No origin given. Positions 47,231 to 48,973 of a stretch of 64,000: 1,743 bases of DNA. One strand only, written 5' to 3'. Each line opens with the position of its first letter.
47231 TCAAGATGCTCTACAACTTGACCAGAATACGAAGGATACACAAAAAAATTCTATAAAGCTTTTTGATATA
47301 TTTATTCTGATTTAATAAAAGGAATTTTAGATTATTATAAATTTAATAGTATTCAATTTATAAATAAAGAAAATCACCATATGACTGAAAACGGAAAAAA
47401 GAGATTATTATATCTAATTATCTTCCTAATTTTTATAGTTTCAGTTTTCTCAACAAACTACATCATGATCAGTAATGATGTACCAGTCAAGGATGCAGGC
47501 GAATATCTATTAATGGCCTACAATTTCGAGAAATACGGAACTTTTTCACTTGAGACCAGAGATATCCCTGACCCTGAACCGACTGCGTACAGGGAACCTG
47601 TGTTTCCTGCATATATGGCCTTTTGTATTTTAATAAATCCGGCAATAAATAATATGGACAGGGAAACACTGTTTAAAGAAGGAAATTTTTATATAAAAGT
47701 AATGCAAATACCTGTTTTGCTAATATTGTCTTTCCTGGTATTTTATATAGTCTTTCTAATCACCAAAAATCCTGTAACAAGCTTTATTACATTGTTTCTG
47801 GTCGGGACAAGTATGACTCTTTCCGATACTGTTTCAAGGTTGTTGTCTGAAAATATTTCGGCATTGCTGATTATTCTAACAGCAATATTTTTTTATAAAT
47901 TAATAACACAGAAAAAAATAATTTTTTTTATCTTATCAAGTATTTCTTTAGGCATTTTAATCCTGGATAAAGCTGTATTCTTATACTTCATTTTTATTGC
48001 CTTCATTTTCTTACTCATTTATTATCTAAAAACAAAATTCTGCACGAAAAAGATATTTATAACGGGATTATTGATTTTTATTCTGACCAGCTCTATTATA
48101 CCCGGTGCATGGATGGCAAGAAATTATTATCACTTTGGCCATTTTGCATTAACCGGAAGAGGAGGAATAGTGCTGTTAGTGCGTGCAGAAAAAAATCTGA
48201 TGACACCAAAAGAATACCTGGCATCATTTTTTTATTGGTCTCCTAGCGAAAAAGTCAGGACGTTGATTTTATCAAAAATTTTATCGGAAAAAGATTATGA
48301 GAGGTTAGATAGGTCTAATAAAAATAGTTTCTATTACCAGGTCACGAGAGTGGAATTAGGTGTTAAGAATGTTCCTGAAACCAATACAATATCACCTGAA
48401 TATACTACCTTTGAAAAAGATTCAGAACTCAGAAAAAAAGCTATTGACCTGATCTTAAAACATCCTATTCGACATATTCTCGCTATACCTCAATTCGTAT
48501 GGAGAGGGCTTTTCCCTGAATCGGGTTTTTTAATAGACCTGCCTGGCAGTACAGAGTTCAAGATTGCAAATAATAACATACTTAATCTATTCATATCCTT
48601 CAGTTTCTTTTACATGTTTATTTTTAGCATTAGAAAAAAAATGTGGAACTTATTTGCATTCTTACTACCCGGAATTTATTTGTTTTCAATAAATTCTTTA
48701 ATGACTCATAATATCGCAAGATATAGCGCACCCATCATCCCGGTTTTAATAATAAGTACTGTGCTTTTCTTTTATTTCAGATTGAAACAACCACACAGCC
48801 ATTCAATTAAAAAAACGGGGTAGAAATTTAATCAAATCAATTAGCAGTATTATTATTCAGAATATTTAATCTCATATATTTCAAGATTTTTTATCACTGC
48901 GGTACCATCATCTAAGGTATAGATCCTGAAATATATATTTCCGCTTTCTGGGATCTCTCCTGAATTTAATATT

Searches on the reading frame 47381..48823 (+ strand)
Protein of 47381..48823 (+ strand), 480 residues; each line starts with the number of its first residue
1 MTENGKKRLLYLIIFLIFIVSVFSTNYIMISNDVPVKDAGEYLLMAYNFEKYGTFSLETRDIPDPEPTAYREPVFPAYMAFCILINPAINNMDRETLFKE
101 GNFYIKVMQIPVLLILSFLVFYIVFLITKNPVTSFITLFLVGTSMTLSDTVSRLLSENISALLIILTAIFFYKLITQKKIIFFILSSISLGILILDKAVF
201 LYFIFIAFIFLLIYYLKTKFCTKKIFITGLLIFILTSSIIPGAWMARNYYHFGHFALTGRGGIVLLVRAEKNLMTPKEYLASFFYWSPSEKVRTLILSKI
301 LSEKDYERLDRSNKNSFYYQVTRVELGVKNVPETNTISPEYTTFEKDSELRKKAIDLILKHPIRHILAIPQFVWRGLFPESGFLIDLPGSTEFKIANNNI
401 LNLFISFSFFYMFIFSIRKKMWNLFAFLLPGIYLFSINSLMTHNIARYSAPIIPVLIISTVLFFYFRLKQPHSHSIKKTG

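Call 9: search_protein_families(library=pfam, proteins=[window:47381-48823:+], max_evalue=0.01)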
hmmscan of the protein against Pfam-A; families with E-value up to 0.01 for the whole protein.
window:47381-48823:+ (480 aa): 1 family
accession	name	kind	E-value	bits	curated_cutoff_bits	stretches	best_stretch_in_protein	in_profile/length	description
PF13231.12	PMT_2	-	6.1e-05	23.7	26.1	1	97-237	16-155/160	Dolichyl-phosphate-mannose-protein mannosyltransferase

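Call 48: list_cluster_members(proteins=[P0001, window:47381-48823:+, window:46549-47286:+])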
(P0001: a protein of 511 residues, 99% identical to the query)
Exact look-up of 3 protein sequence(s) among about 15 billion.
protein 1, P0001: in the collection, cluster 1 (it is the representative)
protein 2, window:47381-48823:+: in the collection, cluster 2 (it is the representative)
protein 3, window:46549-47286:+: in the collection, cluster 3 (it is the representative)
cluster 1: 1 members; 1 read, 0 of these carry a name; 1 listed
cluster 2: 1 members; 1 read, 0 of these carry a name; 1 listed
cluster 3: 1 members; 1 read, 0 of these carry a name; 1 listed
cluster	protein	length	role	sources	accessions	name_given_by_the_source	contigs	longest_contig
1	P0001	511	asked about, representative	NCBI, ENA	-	-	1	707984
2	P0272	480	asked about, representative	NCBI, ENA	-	-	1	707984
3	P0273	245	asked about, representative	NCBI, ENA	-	-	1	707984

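Call 49: find_encoding_contigs(protein=window:47381-48823:+, flank=3000, max_places=3)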
Protein window:47381-48823:+ (480 aa): 2 contigs read that carry it; 1 place shown.
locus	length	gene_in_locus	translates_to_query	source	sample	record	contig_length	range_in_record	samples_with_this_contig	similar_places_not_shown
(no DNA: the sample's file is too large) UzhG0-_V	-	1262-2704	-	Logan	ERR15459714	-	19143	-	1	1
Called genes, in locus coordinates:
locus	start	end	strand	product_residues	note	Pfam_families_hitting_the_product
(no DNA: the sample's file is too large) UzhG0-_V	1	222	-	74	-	?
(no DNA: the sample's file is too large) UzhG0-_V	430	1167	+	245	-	PF00535:Glycos_transf_2, PF10111:Glyco_tranf_2_2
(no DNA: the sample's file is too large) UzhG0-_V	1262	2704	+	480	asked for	-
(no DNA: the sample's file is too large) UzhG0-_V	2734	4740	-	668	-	-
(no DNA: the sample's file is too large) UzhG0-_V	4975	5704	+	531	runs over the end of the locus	-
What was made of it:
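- An independently assembled 19-kb contig from run ERR15459714 starts inside the 74-nt repeat, as expected if the repeat is in the reads (call 49).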
